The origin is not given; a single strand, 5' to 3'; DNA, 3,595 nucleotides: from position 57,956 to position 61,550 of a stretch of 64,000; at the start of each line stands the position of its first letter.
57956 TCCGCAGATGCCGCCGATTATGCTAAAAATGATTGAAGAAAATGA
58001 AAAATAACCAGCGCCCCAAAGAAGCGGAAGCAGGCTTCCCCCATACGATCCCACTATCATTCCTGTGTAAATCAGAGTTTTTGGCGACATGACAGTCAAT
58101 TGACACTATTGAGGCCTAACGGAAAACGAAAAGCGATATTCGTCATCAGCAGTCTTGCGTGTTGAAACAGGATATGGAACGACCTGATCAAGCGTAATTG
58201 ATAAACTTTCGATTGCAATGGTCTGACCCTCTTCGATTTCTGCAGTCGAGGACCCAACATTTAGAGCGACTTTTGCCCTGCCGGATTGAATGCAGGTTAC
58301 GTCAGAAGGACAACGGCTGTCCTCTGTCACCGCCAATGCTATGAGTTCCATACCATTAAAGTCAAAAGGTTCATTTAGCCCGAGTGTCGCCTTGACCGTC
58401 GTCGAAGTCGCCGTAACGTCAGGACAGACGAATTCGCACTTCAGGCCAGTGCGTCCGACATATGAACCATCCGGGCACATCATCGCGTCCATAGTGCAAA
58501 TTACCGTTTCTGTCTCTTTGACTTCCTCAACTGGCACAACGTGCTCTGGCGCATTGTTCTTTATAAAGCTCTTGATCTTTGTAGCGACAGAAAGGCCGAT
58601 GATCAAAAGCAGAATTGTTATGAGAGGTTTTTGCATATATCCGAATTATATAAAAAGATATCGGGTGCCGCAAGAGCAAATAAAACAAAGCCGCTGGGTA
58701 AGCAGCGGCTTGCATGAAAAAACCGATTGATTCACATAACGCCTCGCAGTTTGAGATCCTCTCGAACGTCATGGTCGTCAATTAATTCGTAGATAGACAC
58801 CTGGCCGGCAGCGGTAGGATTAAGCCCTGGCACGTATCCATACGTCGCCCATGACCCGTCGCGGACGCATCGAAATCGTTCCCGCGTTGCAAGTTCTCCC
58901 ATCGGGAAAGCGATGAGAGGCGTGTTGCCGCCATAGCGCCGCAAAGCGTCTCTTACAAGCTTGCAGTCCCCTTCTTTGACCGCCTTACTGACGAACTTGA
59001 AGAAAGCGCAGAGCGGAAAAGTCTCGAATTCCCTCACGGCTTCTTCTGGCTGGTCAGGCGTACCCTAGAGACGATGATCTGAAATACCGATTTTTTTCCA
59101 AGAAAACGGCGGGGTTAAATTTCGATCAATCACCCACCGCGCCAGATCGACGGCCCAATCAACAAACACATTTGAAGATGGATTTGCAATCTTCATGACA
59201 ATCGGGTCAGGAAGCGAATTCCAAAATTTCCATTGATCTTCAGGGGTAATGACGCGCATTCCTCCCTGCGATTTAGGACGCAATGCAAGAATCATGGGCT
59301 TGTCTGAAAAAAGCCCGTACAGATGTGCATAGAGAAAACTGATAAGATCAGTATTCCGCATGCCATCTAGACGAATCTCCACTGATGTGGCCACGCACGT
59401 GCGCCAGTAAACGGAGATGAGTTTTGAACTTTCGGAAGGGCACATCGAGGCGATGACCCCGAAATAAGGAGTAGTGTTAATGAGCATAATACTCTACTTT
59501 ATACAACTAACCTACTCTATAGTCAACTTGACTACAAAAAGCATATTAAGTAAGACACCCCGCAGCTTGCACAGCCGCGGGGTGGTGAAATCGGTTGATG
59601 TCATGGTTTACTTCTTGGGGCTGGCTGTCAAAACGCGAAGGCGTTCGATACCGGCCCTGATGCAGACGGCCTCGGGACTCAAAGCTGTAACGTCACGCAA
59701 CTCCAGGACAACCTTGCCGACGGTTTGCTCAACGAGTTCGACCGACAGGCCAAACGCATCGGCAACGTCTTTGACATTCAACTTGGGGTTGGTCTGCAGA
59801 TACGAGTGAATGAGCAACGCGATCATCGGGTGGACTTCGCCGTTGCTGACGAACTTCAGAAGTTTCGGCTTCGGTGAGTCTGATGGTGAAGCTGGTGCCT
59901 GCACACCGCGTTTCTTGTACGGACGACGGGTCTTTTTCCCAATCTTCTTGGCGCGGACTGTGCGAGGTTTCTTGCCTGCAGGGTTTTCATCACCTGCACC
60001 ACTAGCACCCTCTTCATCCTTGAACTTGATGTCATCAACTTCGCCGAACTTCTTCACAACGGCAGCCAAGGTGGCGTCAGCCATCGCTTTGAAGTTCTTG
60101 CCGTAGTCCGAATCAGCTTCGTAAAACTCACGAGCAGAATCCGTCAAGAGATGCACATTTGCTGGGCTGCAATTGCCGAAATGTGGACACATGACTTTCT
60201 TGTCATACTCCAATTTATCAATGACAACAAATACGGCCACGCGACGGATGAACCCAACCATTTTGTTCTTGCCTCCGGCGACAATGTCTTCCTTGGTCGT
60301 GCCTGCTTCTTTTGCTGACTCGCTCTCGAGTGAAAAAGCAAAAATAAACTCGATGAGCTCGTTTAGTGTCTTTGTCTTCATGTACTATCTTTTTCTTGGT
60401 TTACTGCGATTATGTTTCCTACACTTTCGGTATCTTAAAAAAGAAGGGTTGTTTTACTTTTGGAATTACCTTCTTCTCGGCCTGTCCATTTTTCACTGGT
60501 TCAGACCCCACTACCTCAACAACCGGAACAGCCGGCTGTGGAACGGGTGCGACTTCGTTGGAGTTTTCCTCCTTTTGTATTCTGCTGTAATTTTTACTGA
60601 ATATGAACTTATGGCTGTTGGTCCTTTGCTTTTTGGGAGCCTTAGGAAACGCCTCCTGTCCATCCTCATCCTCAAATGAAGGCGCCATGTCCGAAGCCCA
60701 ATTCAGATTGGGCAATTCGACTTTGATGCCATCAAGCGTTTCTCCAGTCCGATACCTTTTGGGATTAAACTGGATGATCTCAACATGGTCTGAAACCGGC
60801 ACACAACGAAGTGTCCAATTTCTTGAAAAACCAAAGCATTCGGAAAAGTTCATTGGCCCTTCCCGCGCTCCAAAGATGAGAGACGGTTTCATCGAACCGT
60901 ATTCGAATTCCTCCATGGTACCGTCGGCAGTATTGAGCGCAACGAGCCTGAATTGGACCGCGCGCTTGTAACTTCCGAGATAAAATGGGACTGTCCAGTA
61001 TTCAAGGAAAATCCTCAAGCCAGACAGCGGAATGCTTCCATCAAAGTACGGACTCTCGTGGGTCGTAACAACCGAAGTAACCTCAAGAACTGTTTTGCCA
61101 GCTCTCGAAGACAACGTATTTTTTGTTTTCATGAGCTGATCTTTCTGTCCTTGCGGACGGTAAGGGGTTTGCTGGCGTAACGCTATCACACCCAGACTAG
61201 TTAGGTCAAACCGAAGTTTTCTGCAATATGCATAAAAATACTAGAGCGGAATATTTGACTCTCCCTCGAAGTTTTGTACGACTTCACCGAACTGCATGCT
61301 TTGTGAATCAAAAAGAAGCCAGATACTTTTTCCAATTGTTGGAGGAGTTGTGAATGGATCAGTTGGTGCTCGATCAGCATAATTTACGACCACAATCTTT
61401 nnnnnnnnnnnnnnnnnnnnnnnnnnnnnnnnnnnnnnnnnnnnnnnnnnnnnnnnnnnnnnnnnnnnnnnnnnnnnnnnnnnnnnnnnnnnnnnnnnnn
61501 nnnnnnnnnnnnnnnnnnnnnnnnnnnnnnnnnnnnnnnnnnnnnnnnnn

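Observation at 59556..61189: G+C-rich two-gene ORFan module next to the decaying dehydroquinase gene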

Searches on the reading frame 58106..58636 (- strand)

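Call 4: search_protein_families(library=pfam, proteins=[window:58106-58636:-], max_evalue=1)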
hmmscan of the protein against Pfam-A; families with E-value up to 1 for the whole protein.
window:58106-58636:- (176 aa): 1 family
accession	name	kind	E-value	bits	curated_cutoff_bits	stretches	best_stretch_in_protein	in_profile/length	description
PF14625.12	Lustrin_cystein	-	0.0033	18.2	27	0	40-58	12-31/46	Lustrin, cysteine-rich repeated domain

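Call 5: search_protein_families(library=phrogs, proteins=[window:58106-58636:-], max_evalue=1)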
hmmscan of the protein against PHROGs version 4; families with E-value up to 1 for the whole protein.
window:58106-58636:- (176 aa): 1 family
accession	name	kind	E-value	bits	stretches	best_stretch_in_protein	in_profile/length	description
phrog_2642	-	unknown function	0.35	11.5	1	8-53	146-191/197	-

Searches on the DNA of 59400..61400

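Call 71: search_rna_families(source=window, start=59400, end=61400, threshold=evalue, max_evalue=1)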
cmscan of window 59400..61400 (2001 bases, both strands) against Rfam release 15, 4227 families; matches with E-value up to 1: 0.
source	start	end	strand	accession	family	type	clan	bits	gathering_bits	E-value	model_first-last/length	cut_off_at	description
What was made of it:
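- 61081..61156 (-): Leader and translation-initiation hairpin in two tiers, pairing the SD-like AAGGA and the AUG of gene A. There is no Rfam match (call 71).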
